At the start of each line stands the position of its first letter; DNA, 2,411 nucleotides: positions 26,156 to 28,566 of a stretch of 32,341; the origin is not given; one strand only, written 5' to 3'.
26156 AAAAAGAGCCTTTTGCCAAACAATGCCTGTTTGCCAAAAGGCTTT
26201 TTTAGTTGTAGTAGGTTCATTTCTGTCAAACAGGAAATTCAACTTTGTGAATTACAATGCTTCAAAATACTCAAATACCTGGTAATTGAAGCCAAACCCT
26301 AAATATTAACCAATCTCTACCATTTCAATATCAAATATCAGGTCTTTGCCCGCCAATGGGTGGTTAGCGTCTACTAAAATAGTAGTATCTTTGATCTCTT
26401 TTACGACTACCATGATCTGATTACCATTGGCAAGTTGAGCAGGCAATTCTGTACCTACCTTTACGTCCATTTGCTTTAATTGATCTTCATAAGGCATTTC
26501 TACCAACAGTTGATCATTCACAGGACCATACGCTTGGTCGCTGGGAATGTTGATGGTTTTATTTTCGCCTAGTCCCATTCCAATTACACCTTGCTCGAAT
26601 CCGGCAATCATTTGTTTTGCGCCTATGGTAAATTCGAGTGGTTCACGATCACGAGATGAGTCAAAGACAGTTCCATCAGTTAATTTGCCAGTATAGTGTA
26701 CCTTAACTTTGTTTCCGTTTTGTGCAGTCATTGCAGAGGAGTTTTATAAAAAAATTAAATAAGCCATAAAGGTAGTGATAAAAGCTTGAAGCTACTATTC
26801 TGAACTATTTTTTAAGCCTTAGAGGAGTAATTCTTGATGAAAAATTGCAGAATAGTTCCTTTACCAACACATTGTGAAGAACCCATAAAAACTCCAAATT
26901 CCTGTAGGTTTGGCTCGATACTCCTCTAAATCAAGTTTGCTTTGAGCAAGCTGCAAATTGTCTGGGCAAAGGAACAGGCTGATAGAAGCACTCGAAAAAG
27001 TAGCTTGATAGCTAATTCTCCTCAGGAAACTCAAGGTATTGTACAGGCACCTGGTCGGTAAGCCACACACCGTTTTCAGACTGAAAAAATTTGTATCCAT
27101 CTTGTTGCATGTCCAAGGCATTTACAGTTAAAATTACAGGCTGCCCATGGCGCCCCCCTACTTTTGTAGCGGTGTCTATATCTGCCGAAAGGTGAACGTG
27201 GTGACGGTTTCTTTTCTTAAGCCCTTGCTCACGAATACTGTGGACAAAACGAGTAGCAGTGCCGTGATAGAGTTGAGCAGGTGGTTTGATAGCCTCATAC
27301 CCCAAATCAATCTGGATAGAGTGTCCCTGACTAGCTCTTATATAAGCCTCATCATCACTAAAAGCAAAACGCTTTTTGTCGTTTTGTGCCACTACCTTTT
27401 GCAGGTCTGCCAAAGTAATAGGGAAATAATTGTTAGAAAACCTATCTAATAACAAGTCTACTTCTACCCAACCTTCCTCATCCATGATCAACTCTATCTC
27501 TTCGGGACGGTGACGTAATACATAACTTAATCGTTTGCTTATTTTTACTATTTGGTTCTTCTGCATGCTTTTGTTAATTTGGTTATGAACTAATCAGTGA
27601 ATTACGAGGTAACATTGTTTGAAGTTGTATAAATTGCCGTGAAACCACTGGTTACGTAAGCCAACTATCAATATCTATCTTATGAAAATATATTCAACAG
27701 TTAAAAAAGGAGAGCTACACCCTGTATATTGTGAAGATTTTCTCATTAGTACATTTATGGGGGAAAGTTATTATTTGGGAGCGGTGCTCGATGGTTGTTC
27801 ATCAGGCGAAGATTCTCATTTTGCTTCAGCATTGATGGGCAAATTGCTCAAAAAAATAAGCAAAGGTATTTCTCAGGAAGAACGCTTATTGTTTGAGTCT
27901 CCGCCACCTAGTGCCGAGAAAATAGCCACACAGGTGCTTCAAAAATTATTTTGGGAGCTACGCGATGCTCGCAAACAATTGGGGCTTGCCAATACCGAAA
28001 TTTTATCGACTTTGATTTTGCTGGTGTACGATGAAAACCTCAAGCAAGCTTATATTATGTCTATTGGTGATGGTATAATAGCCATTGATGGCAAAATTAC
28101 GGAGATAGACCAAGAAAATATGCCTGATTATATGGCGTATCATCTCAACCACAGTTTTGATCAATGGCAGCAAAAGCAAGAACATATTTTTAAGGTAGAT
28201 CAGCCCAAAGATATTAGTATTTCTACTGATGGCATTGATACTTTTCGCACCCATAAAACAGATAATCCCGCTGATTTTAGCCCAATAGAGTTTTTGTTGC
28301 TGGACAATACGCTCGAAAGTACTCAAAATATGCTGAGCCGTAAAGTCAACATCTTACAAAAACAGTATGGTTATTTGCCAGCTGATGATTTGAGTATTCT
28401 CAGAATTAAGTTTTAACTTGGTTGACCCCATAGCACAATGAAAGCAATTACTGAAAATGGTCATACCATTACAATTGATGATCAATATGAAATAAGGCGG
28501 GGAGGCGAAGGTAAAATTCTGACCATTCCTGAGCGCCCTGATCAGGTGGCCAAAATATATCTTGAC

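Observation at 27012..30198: PP2C-like phosphatase plus atypical Hanks kinase with an unknown 300-aa C-terminal domain, divergent from RNA 2'-phosphotransferase KptA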

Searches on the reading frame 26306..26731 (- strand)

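Call 3: search_protein_families(library=pfam, proteins=[window:26306-26731:-], max_evalue=1)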
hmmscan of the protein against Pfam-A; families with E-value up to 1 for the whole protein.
window:26306-26731:- (141 aa): 1 family
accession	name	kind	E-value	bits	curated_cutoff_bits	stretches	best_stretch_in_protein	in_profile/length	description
PF00254.34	FKBP_C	-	1.2e-24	86.8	21.1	1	2-137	4-93/94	FKBP-type peptidyl-prolyl cis-trans isomerase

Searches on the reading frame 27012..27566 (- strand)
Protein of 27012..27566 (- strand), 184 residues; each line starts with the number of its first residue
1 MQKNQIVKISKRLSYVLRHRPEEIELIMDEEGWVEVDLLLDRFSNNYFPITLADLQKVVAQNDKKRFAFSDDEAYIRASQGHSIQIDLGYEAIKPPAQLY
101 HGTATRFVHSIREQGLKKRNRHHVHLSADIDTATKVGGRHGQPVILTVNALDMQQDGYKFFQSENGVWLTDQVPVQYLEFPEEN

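Call 3: search_protein_families(library=pfam, proteins=[window:27012-27566:-], max_evalue=1)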
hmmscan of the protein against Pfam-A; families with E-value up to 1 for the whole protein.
window:27012-27566:- (184 aa): 3 families
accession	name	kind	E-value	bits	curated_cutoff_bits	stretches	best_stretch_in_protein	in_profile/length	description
PF01885.22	PTS_2-RNA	-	5.6e-55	186.6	26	1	5-171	2-176/177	RNA 2'-phosphotransferase, Tpt1 / KptA family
PF00644.27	PARP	-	0.0086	16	26.7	1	48-118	21-71/199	Poly(ADP-ribose) polymerase catalytic domain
PF06597.16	Clostridium_P47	-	0.038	13.3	27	1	81-170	268-356/461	Clostridium P-47 protein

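Call 4: search_protein_families(library=padloc, proteins=[window:27012-27566:-], max_evalue=1)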
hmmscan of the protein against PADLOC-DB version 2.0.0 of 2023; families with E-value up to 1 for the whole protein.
window:27012-27566:- (184 aa): 0 families

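Call 5: search_protein_families(library=ncbifam, proteins=[window:27012-27566:-], max_evalue=1)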
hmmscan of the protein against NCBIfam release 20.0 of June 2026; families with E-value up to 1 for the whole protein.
window:27012-27566:- (184 aa): 4 families
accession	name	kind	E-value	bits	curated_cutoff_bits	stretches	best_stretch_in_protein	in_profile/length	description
NF002014.0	PRK00819.1-4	equivalog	6.3e-80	267.3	239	1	1-180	1-180/182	RNA 2'-phosphotransferase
NF002013.0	PRK00819.1-2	equivalog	3.1e-56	189.8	231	1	2-178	3-178/183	RNA 2'-phosphotransferase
NF002012.0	PRK00819.1-1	equivalog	1.3e-54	184.8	233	1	4-180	7-184/184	RNA 2'-phosphotransferase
NF002015.0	PRK00819.1-5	equivalog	4.6e-36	124.3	279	1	2-180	30-206/210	RNA 2'-phosphotransferase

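Call 76: search_protein_families(library=phrogs, proteins=[window:27015-27566:-], max_evalue=0.001)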
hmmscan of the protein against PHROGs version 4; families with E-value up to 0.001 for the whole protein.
window:27015-27566:- (184 aa): 1 family
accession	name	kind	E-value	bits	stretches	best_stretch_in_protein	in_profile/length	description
phrog_5470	-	DNA, RNA and nucleotide metabolism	9.2e-68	228.3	1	1-180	1-180/183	RNA 2'-phosphotransferase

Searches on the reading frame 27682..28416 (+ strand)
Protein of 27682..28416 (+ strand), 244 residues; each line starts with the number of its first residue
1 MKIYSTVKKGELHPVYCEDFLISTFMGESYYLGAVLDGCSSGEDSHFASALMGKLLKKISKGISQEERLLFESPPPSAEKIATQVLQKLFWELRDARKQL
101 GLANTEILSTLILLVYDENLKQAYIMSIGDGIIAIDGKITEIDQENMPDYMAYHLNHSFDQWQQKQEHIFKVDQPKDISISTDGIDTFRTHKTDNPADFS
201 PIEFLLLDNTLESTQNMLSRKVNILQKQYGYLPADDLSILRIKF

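Call 3: search_protein_families(library=pfam, proteins=[window:27682-28416:+], max_evalue=1)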
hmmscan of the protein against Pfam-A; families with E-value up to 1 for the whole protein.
window:27682-28416:+ (244 aa): 1 family
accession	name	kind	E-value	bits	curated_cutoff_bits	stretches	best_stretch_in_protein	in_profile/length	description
PF13672.11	PP2C_2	-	1.8e-12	47.7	24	1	17-192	12-182/209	Protein phosphatase 2C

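Call 4: search_protein_families(library=padloc, proteins=[window:27682-28416:+], max_evalue=1)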
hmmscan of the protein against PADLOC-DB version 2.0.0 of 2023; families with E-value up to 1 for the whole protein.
window:27682-28416:+ (244 aa): 0 families

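Call 5: search_protein_families(library=ncbifam, proteins=[window:27682-28416:+], max_evalue=1)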
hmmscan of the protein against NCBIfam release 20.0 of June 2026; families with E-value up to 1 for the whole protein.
window:27682-28416:+ (244 aa): 1 family
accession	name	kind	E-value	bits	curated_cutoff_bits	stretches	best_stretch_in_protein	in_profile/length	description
NF040689.1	MtrAB_MtrA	equivalog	0.11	11.9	300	1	177-237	128-184/219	MtrAB system response regulator MtrA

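Call 41: find_homologous_proteins(query=window:27682-28413:+)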
Query window:27682-28413:+ (244 aa): 147 proteins with E <= 0.001 among 435 candidates; the best 120 are listed.
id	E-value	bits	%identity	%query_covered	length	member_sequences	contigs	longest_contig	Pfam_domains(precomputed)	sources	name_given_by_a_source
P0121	3.4e-147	506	93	100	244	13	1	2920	PF13672.12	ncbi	-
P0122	6.2e-132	456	79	100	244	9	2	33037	PF13672.12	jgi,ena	-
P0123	2.8e-130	451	81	100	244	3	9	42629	PF13672.12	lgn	-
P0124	4.7e-130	450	81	100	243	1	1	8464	PF13672.12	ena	-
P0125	3.2e-121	421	84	90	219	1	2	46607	PF13672.12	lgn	-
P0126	1.5e-80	288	54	100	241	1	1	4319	PF13672.12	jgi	jgi:hypothetical protein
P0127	7.6e-78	279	52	100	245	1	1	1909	PF13672.12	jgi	jgi:Protein phosphatase 2C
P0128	3.7e-77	277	55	99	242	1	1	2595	PF13672.12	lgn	-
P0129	1.0e-75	272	51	100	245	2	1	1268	PF13672.12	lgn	-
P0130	2.8e-75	271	52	100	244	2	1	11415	PF13672.12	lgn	-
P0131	6.4e-75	270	50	100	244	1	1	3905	PF13672.12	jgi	-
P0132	6.2e-74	267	49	100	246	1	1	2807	PF13672.12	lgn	-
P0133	4.2e-73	264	48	100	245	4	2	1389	PF13672.12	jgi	jgi:hypothetical protein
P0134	2.0e-70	255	50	100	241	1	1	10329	PF13672.12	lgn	-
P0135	1.4e-67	246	48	100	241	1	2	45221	PF13672.12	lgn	-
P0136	6.4e-65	237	48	100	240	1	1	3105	PF13672.12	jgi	-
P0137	1.3e-62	230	44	100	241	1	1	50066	PF13672.12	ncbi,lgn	ncbi:MAG: protein phosphatase 2C domain-containing protein [Flammeovirgaceae bacterium]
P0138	1.5e-61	226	46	100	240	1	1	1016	PF13672.12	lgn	-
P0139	3.4e-61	225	43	100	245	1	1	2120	PF13672.12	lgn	-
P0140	7.2e-61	224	45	100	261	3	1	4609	PF13672.12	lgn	-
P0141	2.1e-60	222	45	100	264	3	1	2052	PF13672.12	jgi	jgi:hypothetical protein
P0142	3.7e-59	218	44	99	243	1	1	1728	PF13672.12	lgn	-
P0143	2.5e-58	215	47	98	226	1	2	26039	PF13672.12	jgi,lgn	jgi:hypothetical protein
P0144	6.9e-58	214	45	98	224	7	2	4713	PF13672.12,PF07228.18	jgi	jgi:hypothetical protein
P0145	9.0e-58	214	45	100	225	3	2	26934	PF13672.12,PF07228.18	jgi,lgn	-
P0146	1.1e-56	210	43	98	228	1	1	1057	PF13672.12,PF07228.18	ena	-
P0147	1.5e-56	210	42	100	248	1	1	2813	PF13672.12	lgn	-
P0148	1.1e-55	207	43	100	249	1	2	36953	PF13672.12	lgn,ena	-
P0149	1.7e-55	206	41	100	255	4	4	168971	PF13672.12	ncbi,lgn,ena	-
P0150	2.3e-54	203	45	99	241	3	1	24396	PF13672.12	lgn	-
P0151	5.1e-54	201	44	99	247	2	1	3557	PF13672.12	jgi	jgi:hypothetical protein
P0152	1.2e-53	200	44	98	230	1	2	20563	PF13672.12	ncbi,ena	-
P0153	1.3e-53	200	39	100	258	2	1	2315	PF13672.12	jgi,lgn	jgi:hypothetical protein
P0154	1.3e-53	200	39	100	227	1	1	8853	PF13672.12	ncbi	-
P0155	1.4e-52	197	40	99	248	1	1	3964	PF13672.12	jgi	jgi:serine/threonine protein phosphatase PrpC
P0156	3.1e-52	196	44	99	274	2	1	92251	PF13672.12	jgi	-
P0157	3.5e-52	195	43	99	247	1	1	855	PF13672.12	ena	-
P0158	1.2e-51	194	43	99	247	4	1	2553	PF13672.12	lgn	-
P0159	1.3e-51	194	42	99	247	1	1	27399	PF13672.12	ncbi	-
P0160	2.2e-51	193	46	100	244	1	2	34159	PF13672.12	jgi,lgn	jgi:hypothetical protein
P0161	9.5e-51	191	41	99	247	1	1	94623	PF13672.12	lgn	-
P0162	1.4e-50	190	43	99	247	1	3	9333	PF13672.12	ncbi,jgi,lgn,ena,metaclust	metaclust:\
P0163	5.7e-50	188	40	100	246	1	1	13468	PF13672.12,PF07228.18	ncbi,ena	-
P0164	6.2e-50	188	41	99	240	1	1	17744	PF13672.12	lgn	-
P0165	1.1e-49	187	41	99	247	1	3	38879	PF13672.12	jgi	jgi:hypothetical protein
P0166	1.4e-49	187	42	99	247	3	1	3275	PF13672.12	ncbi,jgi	ncbi:MAG: protein phosphatase 2C domain-containing protein [Cyclobacteriaceae bacterium]|jgi:serine/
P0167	2.2e-49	186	43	99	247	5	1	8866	PF13672.12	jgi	jgi:hypothetical protein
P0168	2.3e-49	186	43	99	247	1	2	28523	PF13672.12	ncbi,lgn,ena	-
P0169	2.3e-49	186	39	100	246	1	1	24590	PF13672.12,PF07228.18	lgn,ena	-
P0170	3.0e-49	186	42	100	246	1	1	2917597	PF13672.12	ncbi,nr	ncbi:MAG: protein phosphatase 2C domain-containing protein [Cytophagales bacterium]|nr:protein phosp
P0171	5.8e-49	185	40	99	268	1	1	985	PF13672.12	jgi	-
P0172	7.3e-49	185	42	99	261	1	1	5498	PF13672.12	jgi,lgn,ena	-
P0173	7.7e-49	184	41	99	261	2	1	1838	PF13672.12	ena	-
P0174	1.1e-48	184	41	99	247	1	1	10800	PF13672.12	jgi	-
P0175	1.1e-48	184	41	99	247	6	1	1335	PF13672.12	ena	-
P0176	1.9e-48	183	41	99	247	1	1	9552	PF13672.12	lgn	-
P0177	2.7e-48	183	42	99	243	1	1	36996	PF13672.12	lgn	-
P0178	4.1e-48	182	39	99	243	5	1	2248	PF13672.12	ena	-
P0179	5.4e-48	182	40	100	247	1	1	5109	PF13672.12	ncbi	-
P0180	1.0e-47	181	40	100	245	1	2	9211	PF13672.12,PF07228.18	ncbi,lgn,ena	-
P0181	1.2e-47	181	42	85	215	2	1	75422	PF13672.12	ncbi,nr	ncbi:MAG: hypothetical protein HC913_00515 [Microscillaceae bacterium]|nr:hypothetical protein [Micr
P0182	1.5e-47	180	41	99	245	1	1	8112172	PF13672.12,PF07228.18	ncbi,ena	-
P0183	2.4e-47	180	40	100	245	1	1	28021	PF13672.12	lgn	-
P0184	2.7e-47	179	41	100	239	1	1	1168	PF13672.12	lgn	-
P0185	4.3e-47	179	39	99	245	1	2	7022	PF13672.12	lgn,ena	-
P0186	4.6e-47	179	43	100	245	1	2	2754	PF13672.12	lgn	-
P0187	5.2e-47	179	39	95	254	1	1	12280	PF13672.12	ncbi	-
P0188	5.7e-47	178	40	100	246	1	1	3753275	PF13672.12,PF07228.18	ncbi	ncbi:MAG: protein phosphatase 2C domain-containing protein [Saprospiraceae bacterium]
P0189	2.3e-46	176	41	99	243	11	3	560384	PF13672.12,PF07228.18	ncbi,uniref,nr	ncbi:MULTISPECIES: protein phosphatase 2C domain-containing protein [unclassified Tenacibaculum]|uni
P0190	2.7e-46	176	41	99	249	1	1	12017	PF13672.12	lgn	-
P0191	3.4e-46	176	39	99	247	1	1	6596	PF13672.12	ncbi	ncbi:MAG: protein phosphatase 2C domain-containing protein [Saprospiraceae bacterium]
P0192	5.9e-46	175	41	99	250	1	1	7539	PF13672.12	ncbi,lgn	-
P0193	6.0e-46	175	39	99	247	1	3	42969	PF13672.12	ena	-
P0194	1.0e-45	174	38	94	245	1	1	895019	PF13672.12,PF07228.18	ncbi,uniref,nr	ncbi:protein phosphatase 2C domain-containing protein [uncultured Aquimarina sp.]|uniref:protein pho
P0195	1.3e-45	174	39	99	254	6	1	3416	PF13672.12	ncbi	-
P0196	1.4e-45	174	37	99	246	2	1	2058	PF13672.12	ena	-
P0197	1.6e-45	174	38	94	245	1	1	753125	PF13672.12,PF07228.18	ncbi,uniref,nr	ncbi:protein phosphatase 2C domain-containing protein [uncultured Aquimarina sp.]|uniref:protein pho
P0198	1.6e-45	174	38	99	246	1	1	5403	PF13672.12,PF07228.18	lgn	-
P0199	2.1e-45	173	38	99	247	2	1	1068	PF13672.12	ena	-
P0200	8.3e-45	171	39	94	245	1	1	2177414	PF13672.12,PF07228.18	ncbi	ncbi:protein phosphatase 2C domain-containing protein [Aquimarina litoralis]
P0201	1.2e-44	171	37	100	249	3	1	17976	PF13672.12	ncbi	-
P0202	1.3e-44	171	42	99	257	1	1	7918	PF13672.12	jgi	-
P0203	1.5e-44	170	37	100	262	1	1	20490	PF13672.12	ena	-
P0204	1.8e-44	170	38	99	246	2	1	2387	PF13672.12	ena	-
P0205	3.6e-44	169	38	94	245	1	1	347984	PF13672.12,PF07228.18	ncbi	ncbi:protein phosphatase 2C domain-containing protein [Aquimarina sp. 433]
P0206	4.0e-44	169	39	99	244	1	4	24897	PF13672.12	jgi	-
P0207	5.8e-44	169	39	99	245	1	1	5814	PF13672.12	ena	-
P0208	8.1e-44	168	38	99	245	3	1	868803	PF13672.12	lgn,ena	-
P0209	8.6e-44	168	40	99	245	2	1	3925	PF13672.12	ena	-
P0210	1.0e-43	168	36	99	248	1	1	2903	PF13672.12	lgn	-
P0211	1.4e-43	167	38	99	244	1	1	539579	PF13672.12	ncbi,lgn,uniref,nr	ncbi:Protein phosphatase 2C [Aquimarina amphilecti]|uniref:Protein phosphatase 2C n=1 Tax=Aquimarina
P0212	1.5e-43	167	39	99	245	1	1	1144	PF13672.12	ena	-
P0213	2.2e-43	167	43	96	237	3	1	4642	PF13672.12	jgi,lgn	-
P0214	9.7e-43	165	37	99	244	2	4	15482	PF13672.12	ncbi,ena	-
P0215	1.3e-42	164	39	99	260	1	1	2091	PF13672.12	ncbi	-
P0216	1.4e-42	164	40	100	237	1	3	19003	PF13672.12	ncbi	-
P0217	1.8e-42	164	37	99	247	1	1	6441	PF13672.12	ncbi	-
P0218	2.5e-42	163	41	96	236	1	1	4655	PF13672.12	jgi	-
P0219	3.0e-42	163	37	99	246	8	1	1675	PF13672.12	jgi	-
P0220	3.1e-42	163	39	95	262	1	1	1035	PF13672.12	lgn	-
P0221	5.8e-42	162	38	100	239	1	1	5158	PF13672.12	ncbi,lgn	-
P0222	8.9e-42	161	36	99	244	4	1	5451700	PF13672.12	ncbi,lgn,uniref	ncbi:protein phosphatase 2C domain-containing protein [Aquimarina sp. LLG6339-5]|uniref:protein phos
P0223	1.1e-41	161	37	100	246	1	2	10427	PF13672.12,PF07228.18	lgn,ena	-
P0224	1.3e-41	161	41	100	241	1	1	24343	PF13672.12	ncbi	-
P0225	1.9e-41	160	43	86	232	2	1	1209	PF13672.12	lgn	-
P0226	3.2e-41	160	37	99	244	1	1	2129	PF13672.12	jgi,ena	-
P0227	3.5e-41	159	38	100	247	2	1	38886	PF13672.12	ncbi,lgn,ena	-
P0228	6.1e-41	159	40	100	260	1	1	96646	PF13672.12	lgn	-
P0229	3.0e-40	156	36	99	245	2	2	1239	PF13672.12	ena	-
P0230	5.5e-40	156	40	99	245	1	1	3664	PF13672.12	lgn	-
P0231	7.2e-40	155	37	100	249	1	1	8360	PF13672.12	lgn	-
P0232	8.8e-40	155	39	99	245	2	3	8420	PF13672.12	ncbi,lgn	-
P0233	1.3e-39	154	41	99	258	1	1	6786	PF13672.12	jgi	-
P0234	2.2e-39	154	36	99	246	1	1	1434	PF13672.12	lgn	-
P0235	4.2e-39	153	38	100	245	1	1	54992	PF13672.12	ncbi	-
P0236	7.6e-39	152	36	99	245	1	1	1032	PF13672.12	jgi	jgi:hypothetical protein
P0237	7.7e-39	152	40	100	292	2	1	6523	PF13672.12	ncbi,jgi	-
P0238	1.1e-38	151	37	99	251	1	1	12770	PF13672.12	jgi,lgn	jgi:hypothetical protein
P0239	1.2e-38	151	36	99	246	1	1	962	PF13672.12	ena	-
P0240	1.3e-38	151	37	99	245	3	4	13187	PF13672.12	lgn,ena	-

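Call 42: find_encoding_contigs(protein=P0211, flank=8000, max_places=2)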
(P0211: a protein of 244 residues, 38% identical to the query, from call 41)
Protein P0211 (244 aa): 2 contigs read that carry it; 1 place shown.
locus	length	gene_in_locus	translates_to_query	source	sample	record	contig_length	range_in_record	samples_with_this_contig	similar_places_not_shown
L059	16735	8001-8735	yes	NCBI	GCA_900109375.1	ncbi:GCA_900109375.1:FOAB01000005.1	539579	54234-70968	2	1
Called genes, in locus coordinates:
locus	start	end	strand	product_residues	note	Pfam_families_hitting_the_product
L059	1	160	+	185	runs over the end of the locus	PF08002:DUF1697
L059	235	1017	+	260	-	-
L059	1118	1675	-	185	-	PF00440:TetR_N, PF16295:TetR_C_10, PF22604:TetR_HI_0893_C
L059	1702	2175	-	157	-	PF03073:TspO_MBR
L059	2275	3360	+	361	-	PF22700:MVD-like_N, PF18376:MDD_C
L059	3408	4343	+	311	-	-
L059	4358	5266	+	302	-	PF01040:UbiA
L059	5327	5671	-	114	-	-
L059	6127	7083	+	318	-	PF00795:CN_hydrolase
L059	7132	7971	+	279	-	PF01479:S4, PF00849:PseudoU_synth_2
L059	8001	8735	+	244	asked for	PF13672:PP2C_2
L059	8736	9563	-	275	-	PF12146:Hydrolase_4, PF00561:Abhydrolase_1, PF12697:Abhydrolase_6 (faint)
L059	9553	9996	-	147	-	-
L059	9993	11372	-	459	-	PF26314:MptA_B_family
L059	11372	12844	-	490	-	PF13506:Glyco_transf_21, PF00535:Glycos_transf_2, PF13641:Glyco_tranf_2_3, PF13632:Glyco_trans_2_3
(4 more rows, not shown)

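Call 43: find_encoding_contigs(protein=P0189, flank=8000, max_places=2)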
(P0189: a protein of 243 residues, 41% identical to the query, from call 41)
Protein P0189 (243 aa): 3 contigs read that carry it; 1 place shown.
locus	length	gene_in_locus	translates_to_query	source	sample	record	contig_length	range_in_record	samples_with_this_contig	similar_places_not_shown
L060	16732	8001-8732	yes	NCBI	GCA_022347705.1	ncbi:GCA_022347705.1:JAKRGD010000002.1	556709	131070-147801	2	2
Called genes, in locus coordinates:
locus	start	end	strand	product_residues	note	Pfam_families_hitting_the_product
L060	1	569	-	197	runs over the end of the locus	PF13505:OMP_b-brl (weak)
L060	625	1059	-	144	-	PF05099:TerB (faint)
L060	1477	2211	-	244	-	PF01223:Endonuclease_NS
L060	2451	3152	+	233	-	PF13489:Methyltransf_23, PF13847:Methyltransf_31, PF08241:Methyltransf_11, PF08242:Methyltransf_12, PF13649:Methyltransf_25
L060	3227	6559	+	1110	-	PF17757:UvrB_inter, PF02559:CarD_TRCF_RID, PF00270:DEAD, PF04851:ResIII (weak), PF00271:Helicase_C, PF03461:TRCF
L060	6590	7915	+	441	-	PF00578:AhpC-TSA, PF08534:Redoxin, PF00085:Thioredoxin (weak), PF13905:Thioredoxin_8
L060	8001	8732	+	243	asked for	PF13672:PP2C_2, PF07228:SpoIIE (weak)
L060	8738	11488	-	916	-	PF01443:Viral_helicase1 (faint), PF13086:AAA_11, PF13245:AAA_19, PF13604:AAA_30 (weak), PF13086:AAA_11, PF13087:AAA_12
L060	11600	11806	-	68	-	-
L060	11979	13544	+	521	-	-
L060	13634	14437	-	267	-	PF00072:Response_reg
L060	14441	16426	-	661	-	PF13428:TPR_14 (faint), PF13424:TPR_12 (weak), PF07568:HisKA_2, PF13581:HATPase_c_2 (weak), PF02518:HATPase_c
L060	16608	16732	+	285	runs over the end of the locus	PF00892:EamA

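Call 76: search_protein_families(library=phrogs, proteins=[window:27682-28413:+], max_evalue=0.001)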
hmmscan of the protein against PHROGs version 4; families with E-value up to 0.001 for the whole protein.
window:27682-28413:+ (244 aa): 0 families
